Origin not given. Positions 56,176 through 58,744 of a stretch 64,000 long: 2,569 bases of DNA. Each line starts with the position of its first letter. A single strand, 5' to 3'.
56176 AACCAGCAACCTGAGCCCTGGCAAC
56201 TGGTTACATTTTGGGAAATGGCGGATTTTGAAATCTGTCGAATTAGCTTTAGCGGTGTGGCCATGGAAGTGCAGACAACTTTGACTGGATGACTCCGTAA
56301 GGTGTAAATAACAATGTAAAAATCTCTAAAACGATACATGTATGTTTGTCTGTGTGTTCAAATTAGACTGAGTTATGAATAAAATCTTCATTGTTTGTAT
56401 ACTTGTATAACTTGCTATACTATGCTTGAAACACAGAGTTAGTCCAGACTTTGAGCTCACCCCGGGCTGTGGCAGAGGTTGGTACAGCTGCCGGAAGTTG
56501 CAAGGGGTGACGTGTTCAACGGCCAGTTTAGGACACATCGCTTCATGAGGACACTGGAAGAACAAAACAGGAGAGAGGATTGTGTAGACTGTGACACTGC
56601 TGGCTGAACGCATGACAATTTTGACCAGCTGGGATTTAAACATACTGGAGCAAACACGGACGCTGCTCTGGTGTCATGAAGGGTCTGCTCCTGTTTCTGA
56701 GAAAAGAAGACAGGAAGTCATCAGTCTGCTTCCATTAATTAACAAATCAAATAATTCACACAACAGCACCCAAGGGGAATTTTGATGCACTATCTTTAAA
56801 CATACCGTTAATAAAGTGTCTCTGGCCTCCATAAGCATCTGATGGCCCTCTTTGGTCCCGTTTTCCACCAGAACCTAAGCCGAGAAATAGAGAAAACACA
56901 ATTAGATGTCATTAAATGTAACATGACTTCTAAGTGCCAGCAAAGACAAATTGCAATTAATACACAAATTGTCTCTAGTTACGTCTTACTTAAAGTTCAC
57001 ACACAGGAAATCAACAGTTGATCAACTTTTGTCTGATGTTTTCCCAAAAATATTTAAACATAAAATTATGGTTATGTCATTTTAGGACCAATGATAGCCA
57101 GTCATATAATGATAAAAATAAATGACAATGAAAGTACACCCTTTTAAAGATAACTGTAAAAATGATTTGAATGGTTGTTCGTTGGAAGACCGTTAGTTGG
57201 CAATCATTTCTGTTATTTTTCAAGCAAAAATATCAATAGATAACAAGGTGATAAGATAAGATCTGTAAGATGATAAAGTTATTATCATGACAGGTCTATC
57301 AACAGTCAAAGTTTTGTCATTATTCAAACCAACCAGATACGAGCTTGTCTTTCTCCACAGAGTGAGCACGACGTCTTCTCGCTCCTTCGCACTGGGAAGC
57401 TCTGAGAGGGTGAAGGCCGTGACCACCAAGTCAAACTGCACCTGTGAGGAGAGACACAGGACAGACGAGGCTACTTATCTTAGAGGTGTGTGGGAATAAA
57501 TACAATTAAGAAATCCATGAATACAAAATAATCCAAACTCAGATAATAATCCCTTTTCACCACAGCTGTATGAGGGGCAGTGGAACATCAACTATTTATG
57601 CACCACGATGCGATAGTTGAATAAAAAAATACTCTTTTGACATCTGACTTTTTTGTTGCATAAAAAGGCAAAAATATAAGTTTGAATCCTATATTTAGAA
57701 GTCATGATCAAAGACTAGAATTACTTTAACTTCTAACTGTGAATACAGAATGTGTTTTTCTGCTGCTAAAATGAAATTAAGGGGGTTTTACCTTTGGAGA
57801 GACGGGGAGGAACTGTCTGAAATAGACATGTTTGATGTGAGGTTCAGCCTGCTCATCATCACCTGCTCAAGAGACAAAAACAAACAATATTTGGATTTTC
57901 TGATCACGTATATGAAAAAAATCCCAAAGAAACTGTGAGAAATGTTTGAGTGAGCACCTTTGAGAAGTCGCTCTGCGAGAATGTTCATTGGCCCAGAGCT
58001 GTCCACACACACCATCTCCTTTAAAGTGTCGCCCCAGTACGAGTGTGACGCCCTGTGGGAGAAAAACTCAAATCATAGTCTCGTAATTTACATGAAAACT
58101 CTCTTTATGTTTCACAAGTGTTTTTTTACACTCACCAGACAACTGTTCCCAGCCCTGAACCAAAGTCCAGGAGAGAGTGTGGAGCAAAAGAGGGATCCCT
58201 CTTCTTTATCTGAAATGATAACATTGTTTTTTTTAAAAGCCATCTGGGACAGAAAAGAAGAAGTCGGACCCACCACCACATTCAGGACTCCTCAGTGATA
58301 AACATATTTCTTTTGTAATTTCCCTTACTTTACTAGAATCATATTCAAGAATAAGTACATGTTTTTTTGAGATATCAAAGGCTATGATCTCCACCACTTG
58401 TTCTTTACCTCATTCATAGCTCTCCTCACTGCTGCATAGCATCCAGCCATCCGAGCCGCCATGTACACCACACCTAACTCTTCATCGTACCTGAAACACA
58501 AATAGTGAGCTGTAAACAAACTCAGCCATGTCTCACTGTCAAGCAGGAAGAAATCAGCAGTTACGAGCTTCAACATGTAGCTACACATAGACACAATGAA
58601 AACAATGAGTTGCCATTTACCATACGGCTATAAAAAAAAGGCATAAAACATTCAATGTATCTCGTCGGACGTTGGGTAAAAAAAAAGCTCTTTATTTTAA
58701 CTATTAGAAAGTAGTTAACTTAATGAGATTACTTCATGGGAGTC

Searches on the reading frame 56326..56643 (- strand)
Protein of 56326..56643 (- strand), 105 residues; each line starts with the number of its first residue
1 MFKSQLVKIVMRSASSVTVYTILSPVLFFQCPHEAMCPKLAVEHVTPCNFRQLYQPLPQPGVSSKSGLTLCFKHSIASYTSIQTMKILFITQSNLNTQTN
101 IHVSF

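Call 59: search_protein_families(library=pfam, proteins=[window:56326-56643:-], max_evalue=0.1)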
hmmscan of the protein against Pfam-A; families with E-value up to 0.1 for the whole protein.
window:56326-56643:- (105 aa): 1 family
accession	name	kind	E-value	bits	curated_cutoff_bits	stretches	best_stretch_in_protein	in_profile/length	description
PF09243.16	Rsm22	-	0.0024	17.8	23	1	31-55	168-190/275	Mitochondrial small ribosomal subunit Rsm22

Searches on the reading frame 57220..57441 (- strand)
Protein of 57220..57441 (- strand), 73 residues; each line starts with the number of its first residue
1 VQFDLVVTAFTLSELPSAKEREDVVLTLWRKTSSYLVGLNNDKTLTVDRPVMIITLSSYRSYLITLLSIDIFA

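Call 59: search_protein_families(library=pfam, proteins=[window:57220-57441:-], max_evalue=0.1)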
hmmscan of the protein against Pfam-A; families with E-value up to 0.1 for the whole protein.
window:57220-57441:- (73 aa): 1 family
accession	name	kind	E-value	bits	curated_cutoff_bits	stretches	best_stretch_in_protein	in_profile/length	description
PF09243.16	Rsm22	-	0.00024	21.1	23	1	3-39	104-139/275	Mitochondrial small ribosomal subunit Rsm22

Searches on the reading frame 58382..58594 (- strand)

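Call 59: search_protein_families(library=pfam, proteins=[window:58382-58594:-], max_evalue=0.1)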
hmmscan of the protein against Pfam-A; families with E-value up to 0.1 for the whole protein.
window:58382-58594:- (70 aa): 1 family
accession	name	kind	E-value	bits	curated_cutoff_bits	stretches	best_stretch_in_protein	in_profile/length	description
PF09243.16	Rsm22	-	0.045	13.6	23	1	42-66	5-29/275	Mitochondrial small ribosomal subunit Rsm22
